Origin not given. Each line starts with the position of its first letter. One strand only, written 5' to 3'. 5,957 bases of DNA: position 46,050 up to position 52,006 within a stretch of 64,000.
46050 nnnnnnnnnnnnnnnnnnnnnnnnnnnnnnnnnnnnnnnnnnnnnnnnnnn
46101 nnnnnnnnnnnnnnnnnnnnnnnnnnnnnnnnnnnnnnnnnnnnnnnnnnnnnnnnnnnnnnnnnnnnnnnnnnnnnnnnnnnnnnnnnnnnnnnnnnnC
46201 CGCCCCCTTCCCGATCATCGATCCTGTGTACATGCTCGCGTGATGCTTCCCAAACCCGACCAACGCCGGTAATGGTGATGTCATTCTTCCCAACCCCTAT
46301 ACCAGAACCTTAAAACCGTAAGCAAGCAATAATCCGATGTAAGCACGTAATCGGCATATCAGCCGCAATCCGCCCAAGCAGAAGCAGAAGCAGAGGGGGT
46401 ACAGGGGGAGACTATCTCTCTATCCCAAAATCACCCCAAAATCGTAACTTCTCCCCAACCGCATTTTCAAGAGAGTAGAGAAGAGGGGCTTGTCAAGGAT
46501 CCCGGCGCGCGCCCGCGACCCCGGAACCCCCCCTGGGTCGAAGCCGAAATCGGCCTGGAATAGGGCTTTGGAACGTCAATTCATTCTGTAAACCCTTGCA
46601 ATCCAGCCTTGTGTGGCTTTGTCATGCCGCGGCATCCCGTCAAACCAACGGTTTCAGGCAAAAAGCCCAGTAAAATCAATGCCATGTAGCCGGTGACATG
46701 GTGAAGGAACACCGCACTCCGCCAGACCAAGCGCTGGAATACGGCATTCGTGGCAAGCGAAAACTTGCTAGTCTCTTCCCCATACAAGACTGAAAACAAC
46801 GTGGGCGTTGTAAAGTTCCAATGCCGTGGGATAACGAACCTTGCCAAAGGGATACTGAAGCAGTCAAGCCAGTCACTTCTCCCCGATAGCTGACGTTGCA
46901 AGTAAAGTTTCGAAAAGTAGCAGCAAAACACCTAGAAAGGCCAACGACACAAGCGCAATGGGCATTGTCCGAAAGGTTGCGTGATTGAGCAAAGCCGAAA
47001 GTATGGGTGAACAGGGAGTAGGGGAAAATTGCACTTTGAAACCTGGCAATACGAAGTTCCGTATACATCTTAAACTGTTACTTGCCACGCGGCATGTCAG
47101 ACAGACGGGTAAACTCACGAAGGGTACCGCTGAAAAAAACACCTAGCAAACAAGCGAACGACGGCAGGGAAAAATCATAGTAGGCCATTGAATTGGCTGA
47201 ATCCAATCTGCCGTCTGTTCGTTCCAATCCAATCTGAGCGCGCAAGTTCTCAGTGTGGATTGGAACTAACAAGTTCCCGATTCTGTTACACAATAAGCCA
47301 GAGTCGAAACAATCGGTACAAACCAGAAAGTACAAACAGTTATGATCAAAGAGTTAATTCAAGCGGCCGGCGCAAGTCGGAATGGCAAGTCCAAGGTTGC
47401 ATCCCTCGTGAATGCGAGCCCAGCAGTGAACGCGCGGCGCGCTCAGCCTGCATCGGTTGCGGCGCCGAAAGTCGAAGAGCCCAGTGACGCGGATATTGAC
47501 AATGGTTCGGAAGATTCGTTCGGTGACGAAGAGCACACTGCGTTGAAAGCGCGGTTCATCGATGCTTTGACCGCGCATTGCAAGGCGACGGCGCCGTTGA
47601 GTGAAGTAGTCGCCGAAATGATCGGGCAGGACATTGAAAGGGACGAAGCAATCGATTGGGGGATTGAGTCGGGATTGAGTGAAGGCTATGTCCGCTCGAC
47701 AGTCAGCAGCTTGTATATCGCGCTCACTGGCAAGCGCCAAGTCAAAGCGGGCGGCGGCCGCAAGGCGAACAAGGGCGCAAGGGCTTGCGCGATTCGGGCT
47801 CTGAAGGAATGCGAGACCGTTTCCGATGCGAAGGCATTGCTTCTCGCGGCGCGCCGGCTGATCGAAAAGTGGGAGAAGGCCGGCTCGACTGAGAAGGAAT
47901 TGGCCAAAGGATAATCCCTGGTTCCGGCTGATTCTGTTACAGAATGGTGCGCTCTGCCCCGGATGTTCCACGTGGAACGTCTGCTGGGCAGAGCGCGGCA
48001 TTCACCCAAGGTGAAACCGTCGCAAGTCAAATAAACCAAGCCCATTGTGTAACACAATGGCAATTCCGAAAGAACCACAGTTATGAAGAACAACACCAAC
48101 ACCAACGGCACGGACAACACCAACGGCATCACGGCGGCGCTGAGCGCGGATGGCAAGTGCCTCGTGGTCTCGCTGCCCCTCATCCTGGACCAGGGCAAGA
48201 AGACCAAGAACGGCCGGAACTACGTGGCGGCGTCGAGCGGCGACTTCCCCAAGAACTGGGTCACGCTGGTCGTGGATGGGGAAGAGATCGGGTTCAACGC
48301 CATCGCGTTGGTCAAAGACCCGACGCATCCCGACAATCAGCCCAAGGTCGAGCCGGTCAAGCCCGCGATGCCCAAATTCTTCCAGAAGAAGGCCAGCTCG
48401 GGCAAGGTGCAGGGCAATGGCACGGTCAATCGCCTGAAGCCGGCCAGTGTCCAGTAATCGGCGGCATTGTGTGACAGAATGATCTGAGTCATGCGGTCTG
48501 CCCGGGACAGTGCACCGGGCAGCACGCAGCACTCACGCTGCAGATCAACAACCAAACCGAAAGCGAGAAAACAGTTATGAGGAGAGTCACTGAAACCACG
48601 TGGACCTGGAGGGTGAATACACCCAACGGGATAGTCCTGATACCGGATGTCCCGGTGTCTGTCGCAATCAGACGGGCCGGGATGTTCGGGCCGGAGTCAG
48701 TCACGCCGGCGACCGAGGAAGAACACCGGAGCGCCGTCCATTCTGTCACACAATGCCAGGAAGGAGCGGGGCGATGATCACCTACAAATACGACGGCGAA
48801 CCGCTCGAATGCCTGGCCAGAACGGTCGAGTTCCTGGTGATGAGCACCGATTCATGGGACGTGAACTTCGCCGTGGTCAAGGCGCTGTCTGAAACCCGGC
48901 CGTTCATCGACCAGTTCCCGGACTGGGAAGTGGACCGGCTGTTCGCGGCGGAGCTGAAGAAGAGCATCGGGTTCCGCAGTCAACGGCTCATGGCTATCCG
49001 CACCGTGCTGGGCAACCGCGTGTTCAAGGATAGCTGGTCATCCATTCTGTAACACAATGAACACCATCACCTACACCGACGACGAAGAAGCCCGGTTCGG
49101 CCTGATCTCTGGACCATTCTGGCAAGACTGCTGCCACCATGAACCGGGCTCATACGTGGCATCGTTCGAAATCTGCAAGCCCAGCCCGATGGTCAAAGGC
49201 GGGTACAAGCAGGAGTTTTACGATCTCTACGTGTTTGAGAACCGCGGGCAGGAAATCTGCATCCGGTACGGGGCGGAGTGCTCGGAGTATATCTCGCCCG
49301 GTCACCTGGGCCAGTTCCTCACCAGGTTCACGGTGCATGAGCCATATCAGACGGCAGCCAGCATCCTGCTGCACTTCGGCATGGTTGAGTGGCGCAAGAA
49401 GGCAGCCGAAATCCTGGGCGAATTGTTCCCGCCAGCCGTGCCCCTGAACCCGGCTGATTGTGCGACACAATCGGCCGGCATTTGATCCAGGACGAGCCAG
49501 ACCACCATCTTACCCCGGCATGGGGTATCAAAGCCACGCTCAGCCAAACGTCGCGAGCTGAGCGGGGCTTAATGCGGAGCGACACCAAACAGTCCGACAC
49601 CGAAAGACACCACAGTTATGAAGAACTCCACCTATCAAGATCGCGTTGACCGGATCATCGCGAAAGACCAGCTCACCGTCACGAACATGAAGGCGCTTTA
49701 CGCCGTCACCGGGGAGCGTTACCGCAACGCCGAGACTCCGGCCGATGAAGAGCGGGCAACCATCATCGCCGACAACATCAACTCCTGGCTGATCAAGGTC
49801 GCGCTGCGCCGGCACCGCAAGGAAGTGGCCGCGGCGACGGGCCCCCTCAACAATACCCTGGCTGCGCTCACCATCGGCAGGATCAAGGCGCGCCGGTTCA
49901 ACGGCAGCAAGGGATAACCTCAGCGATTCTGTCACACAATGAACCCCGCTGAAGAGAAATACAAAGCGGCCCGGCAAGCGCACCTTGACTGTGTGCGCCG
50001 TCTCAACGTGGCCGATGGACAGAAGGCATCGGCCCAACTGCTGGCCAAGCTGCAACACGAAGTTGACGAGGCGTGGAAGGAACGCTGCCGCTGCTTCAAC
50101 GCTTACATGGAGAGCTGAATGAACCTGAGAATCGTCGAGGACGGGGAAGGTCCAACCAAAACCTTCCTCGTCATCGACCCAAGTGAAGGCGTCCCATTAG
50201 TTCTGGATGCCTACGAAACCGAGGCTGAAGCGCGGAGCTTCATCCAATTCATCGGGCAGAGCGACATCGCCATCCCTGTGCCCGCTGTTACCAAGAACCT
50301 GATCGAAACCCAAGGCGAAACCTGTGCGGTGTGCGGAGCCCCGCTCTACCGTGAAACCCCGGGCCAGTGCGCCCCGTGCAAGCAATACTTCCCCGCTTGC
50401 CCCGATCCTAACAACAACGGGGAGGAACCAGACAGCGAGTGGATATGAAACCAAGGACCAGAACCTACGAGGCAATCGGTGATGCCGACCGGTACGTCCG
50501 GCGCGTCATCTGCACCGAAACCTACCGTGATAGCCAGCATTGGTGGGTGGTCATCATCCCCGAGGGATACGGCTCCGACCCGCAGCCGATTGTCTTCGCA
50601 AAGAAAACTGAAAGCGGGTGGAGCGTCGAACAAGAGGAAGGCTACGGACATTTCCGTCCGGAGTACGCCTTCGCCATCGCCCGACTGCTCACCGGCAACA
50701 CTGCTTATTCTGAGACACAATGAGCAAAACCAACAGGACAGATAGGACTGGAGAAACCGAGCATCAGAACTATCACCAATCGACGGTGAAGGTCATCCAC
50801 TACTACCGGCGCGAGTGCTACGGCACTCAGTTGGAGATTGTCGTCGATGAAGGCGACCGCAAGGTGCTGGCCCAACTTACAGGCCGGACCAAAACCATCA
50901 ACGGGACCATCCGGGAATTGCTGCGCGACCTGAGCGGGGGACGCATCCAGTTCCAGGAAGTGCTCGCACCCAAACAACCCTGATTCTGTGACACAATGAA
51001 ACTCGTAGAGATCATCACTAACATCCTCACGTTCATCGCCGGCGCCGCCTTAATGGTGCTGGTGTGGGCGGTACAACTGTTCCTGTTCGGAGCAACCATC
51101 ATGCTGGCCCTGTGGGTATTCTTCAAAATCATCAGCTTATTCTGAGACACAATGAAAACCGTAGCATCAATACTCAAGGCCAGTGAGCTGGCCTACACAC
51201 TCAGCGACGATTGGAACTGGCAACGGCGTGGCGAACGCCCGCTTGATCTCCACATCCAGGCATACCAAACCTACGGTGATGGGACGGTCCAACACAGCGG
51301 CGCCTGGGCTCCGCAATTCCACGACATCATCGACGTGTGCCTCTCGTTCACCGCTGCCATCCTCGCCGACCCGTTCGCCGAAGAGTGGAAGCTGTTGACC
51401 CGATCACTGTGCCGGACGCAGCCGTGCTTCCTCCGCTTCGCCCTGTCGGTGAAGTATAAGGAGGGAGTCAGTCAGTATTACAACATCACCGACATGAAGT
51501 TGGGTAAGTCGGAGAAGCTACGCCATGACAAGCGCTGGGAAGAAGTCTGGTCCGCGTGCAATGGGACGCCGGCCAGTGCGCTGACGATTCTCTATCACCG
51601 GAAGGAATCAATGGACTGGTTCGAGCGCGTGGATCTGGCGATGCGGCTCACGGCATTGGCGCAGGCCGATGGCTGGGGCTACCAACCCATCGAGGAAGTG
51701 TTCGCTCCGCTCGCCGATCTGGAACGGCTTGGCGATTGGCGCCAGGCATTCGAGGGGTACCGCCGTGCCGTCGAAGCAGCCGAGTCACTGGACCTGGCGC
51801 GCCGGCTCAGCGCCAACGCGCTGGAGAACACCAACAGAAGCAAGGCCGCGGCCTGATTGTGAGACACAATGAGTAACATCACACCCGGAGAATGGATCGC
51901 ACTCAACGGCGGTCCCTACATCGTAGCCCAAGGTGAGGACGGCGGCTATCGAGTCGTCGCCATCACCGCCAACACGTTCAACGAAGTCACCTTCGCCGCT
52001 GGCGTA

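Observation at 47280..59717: A 15-bp dyad-symmetric motif recurs 16 times exactly at gene junctions and supplies both start and stop codons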

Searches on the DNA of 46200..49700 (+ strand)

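Call 86: search_rna_families(source=window, start=46200, end=49700, threshold=evalue, max_evalue=1)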
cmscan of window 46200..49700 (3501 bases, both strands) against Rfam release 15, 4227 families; matches with E-value up to 1: 0.
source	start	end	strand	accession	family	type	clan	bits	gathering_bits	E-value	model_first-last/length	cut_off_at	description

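Call 109: build_rna_model(alignment_id=A6)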
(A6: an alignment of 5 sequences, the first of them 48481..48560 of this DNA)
Model R1 built from alignment A6 (5 sequences, 94 columns); structure: RNAalifold consensus.
model positions 82; base pairs 16; branch points 0; effective number of sequences 3.38; information 0.692 bits per position. Calibrated on 0.2 Mb of random sequence (short: E-values are rough).
structure used (alignment columns):
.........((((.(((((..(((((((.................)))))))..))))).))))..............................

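Call 110: search_with_rna_model(model_id=R1, sources=[window, L061, L084, L087, L089, L086, L062, L064, L079, L081, L078, L082, L067, L068], max_evalue=1)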
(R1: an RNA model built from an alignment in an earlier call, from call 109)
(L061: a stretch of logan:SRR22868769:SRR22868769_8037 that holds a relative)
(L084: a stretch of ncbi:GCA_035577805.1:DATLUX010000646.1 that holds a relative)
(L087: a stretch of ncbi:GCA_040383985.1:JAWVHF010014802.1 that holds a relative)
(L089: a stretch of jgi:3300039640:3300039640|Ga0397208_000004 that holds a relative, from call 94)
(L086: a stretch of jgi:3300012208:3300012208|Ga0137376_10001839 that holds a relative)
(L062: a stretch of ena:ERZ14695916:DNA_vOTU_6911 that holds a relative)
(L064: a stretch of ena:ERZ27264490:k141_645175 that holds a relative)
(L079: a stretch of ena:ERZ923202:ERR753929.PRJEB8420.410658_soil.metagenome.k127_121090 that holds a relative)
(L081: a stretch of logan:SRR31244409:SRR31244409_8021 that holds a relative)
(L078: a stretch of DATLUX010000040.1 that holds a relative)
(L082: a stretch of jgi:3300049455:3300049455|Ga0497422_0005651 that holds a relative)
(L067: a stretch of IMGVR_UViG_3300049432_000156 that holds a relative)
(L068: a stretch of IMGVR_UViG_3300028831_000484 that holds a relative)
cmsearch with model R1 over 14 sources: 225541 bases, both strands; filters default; matches with E-value up to 1: 24.
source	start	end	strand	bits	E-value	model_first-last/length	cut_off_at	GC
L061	1480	1565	+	84.3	9.5e-29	1-82/82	no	0.59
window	48481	48561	+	81.5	1e-27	1-82/82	no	0.6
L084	5590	5669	+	76.8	6.1e-26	1-82/82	no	0.65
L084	5212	5286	+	75.8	1.5e-25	1-82/82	no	0.55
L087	2298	2382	+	71.2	8.1e-24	1-82/82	no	0.55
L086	8540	8642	+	51.4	2.7e-16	1-82/82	no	0.55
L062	4244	4346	+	51.4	2.7e-16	1-82/82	no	0.55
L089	421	499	+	44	1.7e-13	1-82/82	no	0.57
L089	723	787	+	32.8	3.1e-09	1-82/82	no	0.6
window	48460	48540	-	29.7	4.5e-08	1-82/82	no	0.63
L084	5217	5263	-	26.9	5.1e-07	6-56/82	no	0.57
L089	402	479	-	26.1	1e-06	1-82/82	no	0.58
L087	2829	2899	+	20.7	0.00011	1-82/82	no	0.56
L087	2304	2354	-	17.5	0.002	7-55/82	no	0.63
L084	5595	5643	-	16.9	0.0032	6-56/82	no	0.69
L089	728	768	-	16.8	0.0035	6-56/82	no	0.68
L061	1486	1538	-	13.8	0.048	7-55/82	no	0.64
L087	1151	1251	-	13.6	0.058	1-82/82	no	0.51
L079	5822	5866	+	11.5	0.37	1-82/82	no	0.62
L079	891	942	+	10.8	0.68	1-82/82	no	0.6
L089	101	138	+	10.8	0.69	1-82/82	no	0.58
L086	8546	8616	-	10.5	0.83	7-55/82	no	0.58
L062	4250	4320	-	10.5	0.83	7-55/82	no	0.58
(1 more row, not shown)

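Call 111: search_with_rna_model(model_id=R1, sources=[L086, L089, window], max_evalue=0.01, show_alignments=6)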
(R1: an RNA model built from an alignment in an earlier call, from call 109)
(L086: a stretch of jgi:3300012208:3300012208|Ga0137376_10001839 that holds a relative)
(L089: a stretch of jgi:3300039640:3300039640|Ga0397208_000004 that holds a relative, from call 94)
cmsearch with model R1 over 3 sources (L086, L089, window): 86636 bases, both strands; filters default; matches with E-value up to 0.01: 8.
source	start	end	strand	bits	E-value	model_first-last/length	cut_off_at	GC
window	48481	48561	+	81.5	4e-28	1-82/82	no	0.6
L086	8540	8642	+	51.4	1e-16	1-82/82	no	0.55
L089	421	499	+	44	6.7e-14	1-82/82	no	0.57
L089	723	787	+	32.8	1.2e-09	1-82/82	no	0.6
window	48460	48540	-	29.7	1.7e-08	1-82/82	no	0.63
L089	402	479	-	26.1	3.9e-07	1-82/82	no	0.58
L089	728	768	-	16.8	0.0014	6-56/82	no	0.68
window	47937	48031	+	15.8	0.0032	1-82/82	no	0.58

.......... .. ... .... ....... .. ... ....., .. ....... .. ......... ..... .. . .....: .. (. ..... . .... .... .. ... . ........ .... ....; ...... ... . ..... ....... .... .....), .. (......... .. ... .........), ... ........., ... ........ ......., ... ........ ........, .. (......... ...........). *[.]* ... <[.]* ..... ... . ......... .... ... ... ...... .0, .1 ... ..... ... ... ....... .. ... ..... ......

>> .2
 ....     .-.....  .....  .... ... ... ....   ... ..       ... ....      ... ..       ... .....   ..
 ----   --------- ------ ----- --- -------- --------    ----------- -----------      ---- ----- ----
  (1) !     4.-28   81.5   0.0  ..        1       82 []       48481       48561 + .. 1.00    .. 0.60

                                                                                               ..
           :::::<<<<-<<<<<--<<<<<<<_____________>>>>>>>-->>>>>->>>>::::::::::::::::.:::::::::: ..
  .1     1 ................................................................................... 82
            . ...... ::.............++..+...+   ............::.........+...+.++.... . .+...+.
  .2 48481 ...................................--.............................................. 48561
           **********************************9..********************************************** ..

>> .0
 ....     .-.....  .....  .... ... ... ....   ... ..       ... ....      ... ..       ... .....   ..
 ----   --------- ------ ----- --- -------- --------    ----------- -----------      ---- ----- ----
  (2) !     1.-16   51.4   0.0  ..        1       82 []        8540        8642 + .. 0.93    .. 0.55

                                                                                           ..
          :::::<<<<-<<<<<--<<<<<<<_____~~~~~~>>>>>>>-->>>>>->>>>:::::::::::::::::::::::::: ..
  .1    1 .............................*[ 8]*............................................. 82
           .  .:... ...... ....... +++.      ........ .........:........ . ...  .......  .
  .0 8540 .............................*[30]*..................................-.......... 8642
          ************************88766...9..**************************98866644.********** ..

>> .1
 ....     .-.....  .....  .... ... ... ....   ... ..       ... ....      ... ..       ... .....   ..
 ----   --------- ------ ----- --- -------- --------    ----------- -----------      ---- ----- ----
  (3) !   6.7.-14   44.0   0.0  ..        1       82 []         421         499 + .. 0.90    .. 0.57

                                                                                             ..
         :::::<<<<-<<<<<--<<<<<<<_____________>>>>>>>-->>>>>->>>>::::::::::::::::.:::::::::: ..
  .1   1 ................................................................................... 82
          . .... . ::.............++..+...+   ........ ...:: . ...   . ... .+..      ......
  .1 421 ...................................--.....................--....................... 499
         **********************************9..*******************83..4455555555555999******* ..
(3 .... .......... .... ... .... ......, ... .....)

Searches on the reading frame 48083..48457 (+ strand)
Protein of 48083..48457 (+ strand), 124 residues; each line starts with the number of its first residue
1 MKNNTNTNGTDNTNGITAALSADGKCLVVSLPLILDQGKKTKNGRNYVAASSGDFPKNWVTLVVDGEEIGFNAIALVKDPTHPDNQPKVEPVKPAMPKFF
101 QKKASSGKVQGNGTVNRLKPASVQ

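Call 22: search_protein_families(library=pfam, proteins=[window:48083-48457:+], max_evalue=0.01)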
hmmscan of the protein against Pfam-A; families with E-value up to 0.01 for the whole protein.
window:48083-48457:+ (124 aa): 0 families

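Call 71: search_solved_structures(query=window:48083-48457:+, max_evalue=5)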
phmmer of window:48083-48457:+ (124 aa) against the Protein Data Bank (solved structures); distinct sequences matched with E-value up to 5: 0.

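Call 92: find_homologous_proteins(query=window:48083-48457:+)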
Query window:48083-48457:+ (124 aa): 2 proteins with E <= 0.001 among 37 candidates.
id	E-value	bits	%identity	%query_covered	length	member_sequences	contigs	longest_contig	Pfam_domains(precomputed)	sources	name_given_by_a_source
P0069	1.2e-72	260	98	100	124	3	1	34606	-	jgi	jgi:hypothetical protein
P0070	1.2e-35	140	60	85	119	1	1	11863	-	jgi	jgi:hypothetical protein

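Call 94: find_encoding_contigs(protein=P0070, flank=10000, max_places=2)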
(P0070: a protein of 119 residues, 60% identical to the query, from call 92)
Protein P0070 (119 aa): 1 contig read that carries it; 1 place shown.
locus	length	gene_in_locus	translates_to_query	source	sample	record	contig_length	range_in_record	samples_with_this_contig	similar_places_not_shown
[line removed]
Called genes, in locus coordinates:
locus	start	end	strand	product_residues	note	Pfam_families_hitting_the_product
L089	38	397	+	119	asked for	-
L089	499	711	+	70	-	-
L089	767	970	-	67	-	-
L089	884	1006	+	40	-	-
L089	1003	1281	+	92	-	-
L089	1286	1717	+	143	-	-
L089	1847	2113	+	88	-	-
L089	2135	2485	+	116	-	-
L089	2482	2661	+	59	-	-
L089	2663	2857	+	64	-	-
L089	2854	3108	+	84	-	-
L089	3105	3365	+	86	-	-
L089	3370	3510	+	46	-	-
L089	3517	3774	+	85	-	-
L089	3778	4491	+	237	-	-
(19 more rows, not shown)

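Call 98: predict_structure(alignment_id=A7)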
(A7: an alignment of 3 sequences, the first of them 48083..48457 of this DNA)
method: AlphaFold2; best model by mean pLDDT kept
length: 124 residues; sequences in the alignment: 3
mean_pLDDT: 45.0   pTM: 0.20
mean pLDDT of the five models: 45.0, 43.7, 40.2, 39.3, 33.7
residues with pLDDT >= 90: 0; 70-90: 0; 50-70: 33; < 50: 91
segments of 3 or more residues with pLDDT < 50: 1-33, 41-78, 103-107, 109-115, 121-124
pLDDT, mean of each block of 10 residues (from residue 1): 30 44 42 50 44 42 37 44 56 55 48 48 45
secondary structure, 60 per line:
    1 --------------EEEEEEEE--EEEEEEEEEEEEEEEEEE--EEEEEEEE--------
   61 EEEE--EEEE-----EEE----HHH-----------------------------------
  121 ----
elements in order: E15-22 E25-42 E45-52 E61-64 E67-70 E76-78

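Call 106: search_protein_families(library=pfam, proteins=[window:48083-48457:+], max_evalue=10)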
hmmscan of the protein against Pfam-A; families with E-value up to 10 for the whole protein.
window:48083-48457:+ (124 aa): 1 family
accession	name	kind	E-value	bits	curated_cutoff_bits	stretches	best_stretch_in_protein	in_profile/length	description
PF07712.18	SURNod19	-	0.23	10.7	25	1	14-71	296-353/377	Stress up-regulated Nod 19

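Call 107: search_protein_families(library=phrogs, proteins=[window:48083-48457:+], max_evalue=1)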
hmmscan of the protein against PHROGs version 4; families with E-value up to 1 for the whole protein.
window:48083-48457:+ (124 aa): 1 family
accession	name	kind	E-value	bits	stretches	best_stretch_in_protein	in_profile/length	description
phrog_15586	-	unknown function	0.078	14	1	48-73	14-39/74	-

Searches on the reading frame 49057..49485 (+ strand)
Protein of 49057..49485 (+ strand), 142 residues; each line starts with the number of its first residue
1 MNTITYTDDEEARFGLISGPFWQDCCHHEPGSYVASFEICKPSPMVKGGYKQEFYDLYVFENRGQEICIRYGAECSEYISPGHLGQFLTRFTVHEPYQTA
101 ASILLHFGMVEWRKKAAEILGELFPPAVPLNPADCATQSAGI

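Call 22: search_protein_families(library=pfam, proteins=[window:49057-49485:+], max_evalue=0.01)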
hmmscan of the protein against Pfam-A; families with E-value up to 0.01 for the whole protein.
window:49057-49485:+ (142 aa): 0 families

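Call 106: search_protein_families(library=pfam, proteins=[window:49057-49485:+], max_evalue=10)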
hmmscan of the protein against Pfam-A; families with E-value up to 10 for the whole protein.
window:49057-49485:+ (142 aa): 0 families

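Call 107: search_protein_families(library=phrogs, proteins=[window:49057-49485:+], max_evalue=1)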
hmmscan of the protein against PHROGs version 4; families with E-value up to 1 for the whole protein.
window:49057-49485:+ (142 aa): 1 family
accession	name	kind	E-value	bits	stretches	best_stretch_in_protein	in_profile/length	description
phrog_31263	-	unknown function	0.0032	18.5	1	22-65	33-75/91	-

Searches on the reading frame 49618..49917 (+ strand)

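Call 106: search_protein_families(library=pfam, proteins=[window:49618-49917:+], max_evalue=10)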
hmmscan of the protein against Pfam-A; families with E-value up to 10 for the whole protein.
window:49618-49917:+ (99 aa): 1 family
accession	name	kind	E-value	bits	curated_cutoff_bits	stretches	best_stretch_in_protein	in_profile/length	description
PF15368.11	BioT2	-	0.012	15.9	27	1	7-61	81-136/170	Spermatogenesis family BioT2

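Call 107: search_protein_families(library=phrogs, proteins=[window:49618-49917:+], max_evalue=1)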
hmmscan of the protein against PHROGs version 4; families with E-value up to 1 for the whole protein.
window:49618-49917:+ (99 aa): 4 families
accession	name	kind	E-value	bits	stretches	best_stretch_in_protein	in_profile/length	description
phrog_37947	-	unknown function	0.0065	16.4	1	18-88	185-255/371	-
phrog_2380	-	unknown function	0.13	13.7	1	36-56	50-70/74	-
phrog_36537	-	unknown function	0.14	13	1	36-70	28-62/73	-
phrog_29286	-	unknown function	0.35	12.4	1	31-61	35-65/85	-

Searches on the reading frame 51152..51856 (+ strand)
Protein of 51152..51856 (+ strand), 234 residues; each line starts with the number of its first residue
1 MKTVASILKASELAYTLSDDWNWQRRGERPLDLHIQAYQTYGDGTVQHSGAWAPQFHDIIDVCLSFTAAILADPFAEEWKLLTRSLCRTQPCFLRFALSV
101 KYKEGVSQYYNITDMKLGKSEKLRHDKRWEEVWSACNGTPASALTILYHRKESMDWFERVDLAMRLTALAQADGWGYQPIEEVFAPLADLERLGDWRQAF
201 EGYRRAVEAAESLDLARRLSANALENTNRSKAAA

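Call 15: find_related_loci(query=window:51152-51856:+, collection=viral_contigs, flank=10000)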
Query window:51152-51856:+ (234 aa) in viral_contigs; peptide patterns used: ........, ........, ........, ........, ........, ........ (x = any residue, [..] = any of these).
9 stretches matched a pattern; 1 encode a relative of the query (tblastn E <= 1e-3); 1 distinct loci.
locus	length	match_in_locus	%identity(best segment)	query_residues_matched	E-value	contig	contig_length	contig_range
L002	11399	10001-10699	100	1-233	3e-161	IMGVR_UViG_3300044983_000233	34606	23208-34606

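Call 22: search_protein_families(library=pfam, proteins=[window:51152-51856:+], max_evalue=0.01)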
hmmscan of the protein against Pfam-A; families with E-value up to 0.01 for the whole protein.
window:51152-51856:+ (234 aa): 0 families
